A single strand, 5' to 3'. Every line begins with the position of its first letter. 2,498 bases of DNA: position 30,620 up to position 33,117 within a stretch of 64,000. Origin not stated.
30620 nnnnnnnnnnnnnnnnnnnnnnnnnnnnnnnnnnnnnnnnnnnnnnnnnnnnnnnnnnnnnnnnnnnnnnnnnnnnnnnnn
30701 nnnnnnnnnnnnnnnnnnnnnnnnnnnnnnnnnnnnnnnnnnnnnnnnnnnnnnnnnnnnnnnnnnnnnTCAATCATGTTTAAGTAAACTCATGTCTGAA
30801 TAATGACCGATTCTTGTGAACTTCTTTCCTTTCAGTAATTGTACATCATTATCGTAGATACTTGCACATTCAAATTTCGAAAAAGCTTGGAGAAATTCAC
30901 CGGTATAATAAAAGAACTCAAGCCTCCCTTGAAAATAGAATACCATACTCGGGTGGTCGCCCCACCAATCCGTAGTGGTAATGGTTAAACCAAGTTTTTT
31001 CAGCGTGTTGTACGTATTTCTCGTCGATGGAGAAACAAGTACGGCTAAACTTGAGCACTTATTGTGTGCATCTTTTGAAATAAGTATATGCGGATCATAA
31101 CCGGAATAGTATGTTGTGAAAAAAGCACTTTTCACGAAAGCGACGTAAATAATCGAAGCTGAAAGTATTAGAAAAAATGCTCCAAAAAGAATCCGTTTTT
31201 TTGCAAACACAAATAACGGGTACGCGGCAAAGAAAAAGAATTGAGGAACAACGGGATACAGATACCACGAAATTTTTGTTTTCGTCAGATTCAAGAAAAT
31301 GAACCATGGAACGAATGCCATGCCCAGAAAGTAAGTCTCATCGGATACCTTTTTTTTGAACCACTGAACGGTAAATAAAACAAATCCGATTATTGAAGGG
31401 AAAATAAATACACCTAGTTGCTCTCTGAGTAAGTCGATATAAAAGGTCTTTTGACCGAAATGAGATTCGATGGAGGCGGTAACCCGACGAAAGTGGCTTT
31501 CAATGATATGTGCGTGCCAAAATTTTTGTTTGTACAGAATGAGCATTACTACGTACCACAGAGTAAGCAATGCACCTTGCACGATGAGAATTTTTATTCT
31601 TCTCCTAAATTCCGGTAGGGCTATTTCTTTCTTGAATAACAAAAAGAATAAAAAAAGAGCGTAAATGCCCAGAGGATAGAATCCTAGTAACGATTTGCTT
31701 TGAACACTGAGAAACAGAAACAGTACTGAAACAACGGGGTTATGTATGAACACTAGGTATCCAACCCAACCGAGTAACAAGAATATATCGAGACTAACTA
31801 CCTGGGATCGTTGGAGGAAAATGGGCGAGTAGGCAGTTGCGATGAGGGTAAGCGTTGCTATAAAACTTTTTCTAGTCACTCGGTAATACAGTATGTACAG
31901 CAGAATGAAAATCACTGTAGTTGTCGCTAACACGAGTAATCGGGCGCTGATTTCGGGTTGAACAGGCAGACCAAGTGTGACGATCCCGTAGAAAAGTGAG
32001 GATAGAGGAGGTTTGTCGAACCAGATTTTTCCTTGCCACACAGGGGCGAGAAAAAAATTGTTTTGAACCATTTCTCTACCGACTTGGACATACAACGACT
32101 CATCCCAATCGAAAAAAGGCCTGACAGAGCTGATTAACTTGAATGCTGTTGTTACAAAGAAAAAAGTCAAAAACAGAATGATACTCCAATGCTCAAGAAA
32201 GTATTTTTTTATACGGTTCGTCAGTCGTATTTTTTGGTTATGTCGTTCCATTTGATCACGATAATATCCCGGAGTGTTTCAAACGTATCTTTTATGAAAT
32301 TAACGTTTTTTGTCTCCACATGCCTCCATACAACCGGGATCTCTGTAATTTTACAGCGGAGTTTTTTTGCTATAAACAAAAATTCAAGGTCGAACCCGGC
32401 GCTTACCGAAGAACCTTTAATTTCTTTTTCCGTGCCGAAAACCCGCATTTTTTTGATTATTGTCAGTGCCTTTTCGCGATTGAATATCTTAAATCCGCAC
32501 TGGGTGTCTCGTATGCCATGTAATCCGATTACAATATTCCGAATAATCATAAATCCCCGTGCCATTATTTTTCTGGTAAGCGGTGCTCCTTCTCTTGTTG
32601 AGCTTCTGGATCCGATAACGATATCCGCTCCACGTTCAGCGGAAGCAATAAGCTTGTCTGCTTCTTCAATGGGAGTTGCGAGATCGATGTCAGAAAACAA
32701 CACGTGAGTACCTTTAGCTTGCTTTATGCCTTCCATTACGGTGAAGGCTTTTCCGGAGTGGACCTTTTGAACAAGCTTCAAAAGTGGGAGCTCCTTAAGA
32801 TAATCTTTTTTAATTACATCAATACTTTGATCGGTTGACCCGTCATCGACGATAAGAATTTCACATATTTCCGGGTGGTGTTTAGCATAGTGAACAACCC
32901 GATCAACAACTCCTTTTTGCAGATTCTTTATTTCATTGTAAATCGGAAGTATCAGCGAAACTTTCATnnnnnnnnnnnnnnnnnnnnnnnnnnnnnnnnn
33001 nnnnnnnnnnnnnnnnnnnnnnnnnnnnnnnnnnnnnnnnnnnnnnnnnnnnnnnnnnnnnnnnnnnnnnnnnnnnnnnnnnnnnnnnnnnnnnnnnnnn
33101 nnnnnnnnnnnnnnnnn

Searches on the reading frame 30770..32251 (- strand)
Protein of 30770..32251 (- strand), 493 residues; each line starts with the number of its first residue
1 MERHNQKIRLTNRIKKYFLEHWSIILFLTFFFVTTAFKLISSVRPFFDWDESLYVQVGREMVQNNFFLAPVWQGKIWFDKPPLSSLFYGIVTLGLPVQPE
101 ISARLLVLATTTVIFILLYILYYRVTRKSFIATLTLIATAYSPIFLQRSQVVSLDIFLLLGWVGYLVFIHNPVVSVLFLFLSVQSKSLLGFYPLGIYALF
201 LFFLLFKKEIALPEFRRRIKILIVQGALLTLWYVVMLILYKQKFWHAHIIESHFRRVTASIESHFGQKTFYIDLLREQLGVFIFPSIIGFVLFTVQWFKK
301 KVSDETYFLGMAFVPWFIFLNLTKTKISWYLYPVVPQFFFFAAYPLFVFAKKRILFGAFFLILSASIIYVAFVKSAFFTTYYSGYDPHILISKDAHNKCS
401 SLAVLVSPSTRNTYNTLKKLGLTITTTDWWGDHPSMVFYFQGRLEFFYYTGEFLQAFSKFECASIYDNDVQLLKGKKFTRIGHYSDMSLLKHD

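Call 6: search_protein_families(library=pfam, proteins=[window:30770-32251:-], max_evalue=0.1)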
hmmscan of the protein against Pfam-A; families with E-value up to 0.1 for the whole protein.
window:30770-32251:- (493 aa): 0 families

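Call 11: search_protein_families(library=ncbifam, proteins=[window:30770-32251:-], max_evalue=0.1)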
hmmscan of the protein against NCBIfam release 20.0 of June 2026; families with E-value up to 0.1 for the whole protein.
window:30770-32251:- (493 aa): 0 families

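Call 30: search_solved_structures(query=window:30770-32251:-, max_evalue=1, show_alignments=2)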
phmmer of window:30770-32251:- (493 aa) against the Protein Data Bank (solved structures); distinct sequences matched with E-value up to 1: 0.

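Call 53: find_homologous_proteins(query=window:30770-32251:-, max_evalue=0.00001)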
Query window:30770-32251:- (493 aa): 397 proteins with E <= 0.00001 among 8000 candidates; the best 120 are listed.
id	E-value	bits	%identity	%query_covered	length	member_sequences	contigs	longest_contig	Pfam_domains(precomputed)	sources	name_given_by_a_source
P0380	0.0e+0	1093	100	100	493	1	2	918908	-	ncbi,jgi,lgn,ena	ncbi:MAG: hypothetical protein WC775_03195 [Patescibacteria group bacterium]|jgi:4-amino-4-deoxy-L-a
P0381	3.3e-227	773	70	100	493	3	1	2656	-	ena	-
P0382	3.4e-158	546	53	94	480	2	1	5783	-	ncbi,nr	ncbi:MAG: hypothetical protein NUV52_02670 [Candidatus Roizmanbacteria bacterium]|nr:hypothetical pr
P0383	7.3e-158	545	53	94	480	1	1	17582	-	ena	-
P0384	8.1e-154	531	52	97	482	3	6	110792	-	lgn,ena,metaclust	metaclust:\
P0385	2.6e-153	530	53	93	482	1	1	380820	-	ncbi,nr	ncbi:MAG: hypothetical protein NUV65_04275 [Candidatus Roizmanbacteria bacterium]|nr:hypothetical pr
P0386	3.7e-153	529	51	97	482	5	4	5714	-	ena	-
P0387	1.5e-152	527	54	96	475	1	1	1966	-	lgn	-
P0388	1.8e-152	527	55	95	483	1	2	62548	-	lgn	-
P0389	6.8e-151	522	53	93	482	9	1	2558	-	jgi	-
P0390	2.9e-148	513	51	96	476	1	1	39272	-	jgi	-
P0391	1.9e-147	510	51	91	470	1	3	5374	-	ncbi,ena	-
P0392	1.0e-144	501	51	96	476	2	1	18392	-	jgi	-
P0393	9.9e-144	498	51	96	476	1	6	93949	-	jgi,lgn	-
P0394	1.7e-143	497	50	96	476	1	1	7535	-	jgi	-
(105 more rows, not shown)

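Call 81: predict_structure(alignment_id=A4)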
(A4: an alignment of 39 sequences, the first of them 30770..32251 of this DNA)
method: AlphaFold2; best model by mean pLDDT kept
length: 493 residues; sequences in the alignment: 39
mean_pLDDT: 93.0   pTM: 0.91
mean pLDDT of the five models: 93.0, 92.8, 92.3, 92.1, 91.4
residues with pLDDT >= 90: 390; 70-90: 93; 50-70: 10; < 50: 0
segments of 3 or more residues with pLDDT < 50: none
pLDDT, mean of each block of 10 residues (from residue 1): 69 85 96 96 92 96 96 92 96 96 98 98 96 96 94 95 97 97 93 97 98 98 97 96 93 82 73 94 96 98 97 95 83 97 94 89 89 84 93 97 96 92 88 95 96 94 95 90 96 89
secondary structure, 60 per line:
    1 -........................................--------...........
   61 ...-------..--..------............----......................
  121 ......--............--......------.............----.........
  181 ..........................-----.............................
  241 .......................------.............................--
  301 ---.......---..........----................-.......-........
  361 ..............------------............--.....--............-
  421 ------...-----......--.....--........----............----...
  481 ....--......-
elements in order: H2-41 H50-63 H83-94 H99-126 H129-140 H143-148 H155-167 H172-206 H212-263 H270-298 H304-310 H314-323 H328-343 H345-351 H353-374 H387-398 E401-405 H408-419 H435-440 E443-447 H450-457 E462-466 H467-473 E478-484 E487-492
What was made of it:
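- On GT-C fold superfamily, GT-CA subclass: The control model has D50 at the JM1 start (call 81).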

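Call 83: fold_search(model_id=the predicted structure, library=pdb)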
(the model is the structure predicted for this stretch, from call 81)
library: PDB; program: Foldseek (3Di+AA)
matches with E <= 10: 97; with E <= 0.001: 9
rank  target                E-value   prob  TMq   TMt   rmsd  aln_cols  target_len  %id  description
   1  5f15                  8.0e-08  1.00  0.68  0.62   6.2       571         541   13  Crystal Structure of ArnT from Cupriavidus metallidurans bound to Undecaprenyl phosphate (released 2016-02-17)
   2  5ezm                  2.0e-07  1.00  0.68  0.63   5.8       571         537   13  Crystal Structure of ArnT from Cupriavidus metallidurans in the apo state (released 2016-02-17)
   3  9s6t_A                1.2e-06  1.00  0.63  0.65   6.8       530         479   12  Ternary cryo-EM structure of chicken ALG12 with Dol25-PP-GlcNAc2Man7, Dol25-P-Man, and Fab (released 2026-03-18)
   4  6gxc_A                5.4e-06  1.00  0.53  0.39   9.0       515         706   13  Bacterial oligosaccharyltransferase PglB in complex with an inhibitory peptide and a reactive lipid-linked oligosaccha (released 2018-11-14)
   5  3rce_A                7.8e-06  1.00  0.53  0.40   9.1       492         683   14  Bacterial oligosaccharyltransferase PglB (released 2011-06-15)
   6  5ogl_A                1.3e-05  1.00  0.53  0.39   9.0       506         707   14  Structure of bacterial oligosaccharyltransferase PglB in complex with an acceptor peptide and an lipid-linked oligosac (released 2017-10-25)
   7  6ezn_F                3.9e-05  1.00  0.59  0.47  10.9       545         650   14  Cryo-EM structure of the yeast oligosaccharyltransferase (OST) complex (released 2018-01-17)
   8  3waj                  7.7e-05  1.00  0.56  0.36  12.1       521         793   14  Crystal structure of the Archaeoglobus fulgidus oligosaccharyltransferase (O29867_ARCFU) complex with Zn and sulfate (released 2013-10-30)
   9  8if8_C                1.4e-04  1.00  0.50  0.43   7.5       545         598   13  Arabinosyltransferase AftA (released 2023-05-31)
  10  7zli_A                1.1e-03  1.00  0.55  0.43  11.6       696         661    9  Cryo-EM structure of C-mannosyltransferase CeDPY19, in complex with Dol25-P-Man and bound to CMT2-Fab and anti-Fab nan (released 2023-01-11)
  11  7zlh_A                1.6e-03  1.00  0.49  0.39  11.9       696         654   10  Cryo-EM structure of C-mannosyltransferase CeDPY19, in apo state, bound to CMT2-Fab and anti-Fab nanobody (released 2023-01-11)
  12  6p25_A                5.5e-03  1.00  0.32  0.23   5.2       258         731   17  Structure of S. cerevisiae protein O-mannosyltransferase Pmt1-Pmt2 complex bound to the sugar donor and a peptide acce (released 2019-07-10)
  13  9s6r_A                6.3e-03  1.00  0.38  0.47  10.7       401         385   14  Ternary cryo-EM structure of yeast ALG3 with Dol25-PP-GlcNAc2Man5, Dol25-P-Man, and Fab (released 2026-03-18)
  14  9e61_A                1.0e-02  1.00  0.32  0.23   5.8       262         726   12  Cryo-EM structure of Saccharomyces cerevisiae Pmt4 apo form (released 2025-10-15)
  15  9e61_B                1.1e-02  1.00  0.32  0.23   5.7       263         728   12  Cryo-EM structure of Saccharomyces cerevisiae Pmt4 apo form (released 2025-10-15)
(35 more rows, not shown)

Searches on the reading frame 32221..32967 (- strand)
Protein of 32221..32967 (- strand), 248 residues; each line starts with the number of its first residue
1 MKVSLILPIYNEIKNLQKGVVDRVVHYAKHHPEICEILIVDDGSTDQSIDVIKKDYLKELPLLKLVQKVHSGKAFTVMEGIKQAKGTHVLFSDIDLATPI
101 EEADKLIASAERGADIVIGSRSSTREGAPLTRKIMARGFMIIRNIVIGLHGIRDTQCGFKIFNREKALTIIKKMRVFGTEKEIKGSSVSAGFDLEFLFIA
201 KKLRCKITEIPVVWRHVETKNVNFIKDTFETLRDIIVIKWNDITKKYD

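Call 18: search_protein_families(library=pfam, proteins=[window:32221-32967:-], max_evalue=0.001)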
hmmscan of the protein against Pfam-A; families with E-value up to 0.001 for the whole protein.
window:32221-32967:- (248 aa): 2 families
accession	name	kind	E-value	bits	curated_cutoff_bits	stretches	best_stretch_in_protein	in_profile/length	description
PF00535.33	Glycos_transf_2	-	4.2e-19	69.5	23.3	1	4-165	1-162/168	Glycosyl transferase family 2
PF10111.15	Glyco_tranf_2_2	-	6.3e-05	23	27.3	1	4-98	1-94/276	Glycosyltransferase like family 2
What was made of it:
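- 32221..32967 (-): DPMS/ArnC-like GT2 (248 aa). Its ATG overlaps C's stop codon (ATGA). Candidate polyprenyl-phosphate-sugar synthase. Pfam Glycos_transf_2 (call 18).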

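Call 68: search_protein_families(library=ncbifam, proteins=[window:32221-32967:-], max_evalue=0.001)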
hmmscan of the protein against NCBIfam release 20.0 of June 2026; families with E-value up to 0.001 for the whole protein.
window:32221-32967:- (248 aa): 16 families
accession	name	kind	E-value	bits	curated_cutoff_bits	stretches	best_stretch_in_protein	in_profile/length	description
NF047588.1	GlcsyltransPgfSStrep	equivalog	1.3e-17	64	500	1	1-175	1-171/308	glycosyltransferase PgfS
NF007986.1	PRK10714.1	equivalog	8.4e-17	61.2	529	1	2-164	7-166/316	undecaprenyl-phosphate 4-deoxy-4-formamido-L-arabinose transferase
NF007482.0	PRK10073.1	equivalog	9.9e-14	51.1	423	1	2-107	7-107/334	glycosyltransferase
TIGR04182.1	glyco_TIGR04182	equivalog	1e-10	41.5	325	1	3-205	2-194/293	S-layer glycoprotein N-glycosyltransferase AglJ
TIGR03937.1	PgaC_IcaA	equivalog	4.5e-10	39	422.3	1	2-95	46-135/407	poly-beta-1,6-N-acetyl-D-glucosamine synthase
NF041875.1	EPS_EpsD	equivalog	4.7e-10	39.4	370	1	3-119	1-114/325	exopolysaccharide biosynthesis glycosyltransferase EpsD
TIGR04283.1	glyco_like_mftF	equivalog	6.1e-09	35.8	182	1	3-106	1-93/221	TIGR04283 family arsenosugar biosynthesis glycosyltransferase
NF038302.1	EPS_HpsE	equivalog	2.9e-08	33.1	300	1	2-95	2-96/307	hormogonium polysaccharide biosynthesis glycosyltransferase HpsE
NF047683.1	TeichurnBiosyTuaG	equivalog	2.5e-07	30.6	400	1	2-108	7-109/252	teichuronic acid biosynthesis protein TuaG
NF041391.1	DPhHxTase_Halo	equivalog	1e-06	27.9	375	1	10-166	4-149/213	dolichyl-phosphate hexose transferase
NF058614.1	PPMAGASynPpgS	equivalog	1.1e-06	28.3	370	1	3-174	2-169/226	polyprenyl-phospho-N-acetylgalactosaminyl synthase PpgS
NF010496.0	PRK13915.1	equivalog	6e-06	25.6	262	1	2-99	32-130/307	glucosyl-3-phosphoglycerate synthase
TIGR03111.1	glyc2_xrt_Gpos1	hypoth_equivalog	1.8e-05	23.7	363.95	1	2-116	50-162/439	TIGR03111 family XrtG-associated glycosyltransferase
NF050050.1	ProtGlycPglI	equivalog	0.00019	20.9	500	1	2-138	3-135/306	GalNAc(5)-diNAcBac-PP-undecaprenol beta-1,3-glucosyltransferase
TIGR03965.1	mycofact_glyco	equivalog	0.00048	19.1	280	1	2-97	75-166/467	mycofactocin biosynthesis glycosyltransferase MftF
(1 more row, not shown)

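Call 69: search_solved_structures(query=window:32221-32967:-, max_evalue=0.001)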
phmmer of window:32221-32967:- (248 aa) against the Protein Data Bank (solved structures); distinct sequences matched with E-value up to 0.001: 16.
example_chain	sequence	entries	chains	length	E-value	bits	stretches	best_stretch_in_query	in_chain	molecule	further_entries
5mlz_A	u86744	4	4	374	6e-15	58.5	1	1-165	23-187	Dolichol monophosphate mannose synthase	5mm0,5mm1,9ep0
9bhc_C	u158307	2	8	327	9.2e-13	51.4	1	2-137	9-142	Undecaprenyl-phosphate 4-deoxy-4-formamido-L-arabinose transferase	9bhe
8vxh_A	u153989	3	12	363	1.2e-12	51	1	2-137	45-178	Undecaprenyl-phosphate 4-deoxy-4-formamido-L-arabinose transferase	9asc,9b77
9hwj_A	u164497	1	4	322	2.9e-11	46.5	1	2-127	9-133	Undecaprenyl-phosphate 4-deoxy-4-formamido-L-arabinose transferase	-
5ekp_C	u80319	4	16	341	8.8e-09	38.3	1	2-146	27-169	Uncharacterized glycosyltransferase sll0501 | Glycosyltransferase sll0501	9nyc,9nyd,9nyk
5eke_A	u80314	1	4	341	8.9e-09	38.3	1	2-146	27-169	Uncharacterized glycosyltransferase sll0501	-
9nye_A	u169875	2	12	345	9e-09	38.3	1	2-146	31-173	Glycosyltransferase sll0501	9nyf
3bcv_A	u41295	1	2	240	4.6e-06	29.4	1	2-102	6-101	Putative glycosyltransferase protein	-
6h1j_A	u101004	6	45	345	9.8e-06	28.4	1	2-147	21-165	Probable ss-1,3-N-acetylglucosaminyltransferase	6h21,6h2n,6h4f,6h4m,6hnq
5hea_A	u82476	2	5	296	1.4e-05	27.9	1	3-123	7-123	Putative glycosyltransferase (GalT1)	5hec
5tze_C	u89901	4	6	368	0.00012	24.8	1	1-97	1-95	Glycosyl transferase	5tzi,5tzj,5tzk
5tz8_A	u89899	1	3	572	0.00022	23.9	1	1-97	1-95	Glycosyl transferase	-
6yv7_B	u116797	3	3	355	0.00044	23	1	2-126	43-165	Glycosyl transferase, family 2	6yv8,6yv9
6yv7_A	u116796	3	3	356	0.00044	23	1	2-126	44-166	Glycosyl transferase, family 2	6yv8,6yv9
2z87_A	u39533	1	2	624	0.00072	22.3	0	3-89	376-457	Chondroitin synthase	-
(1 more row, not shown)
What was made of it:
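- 32221..32967 (-): Best solved relatives are P. furiosus Dol-P-Man synthase 5mlz (E 6e-15) and ArnC (E 9e-13) (call 69).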
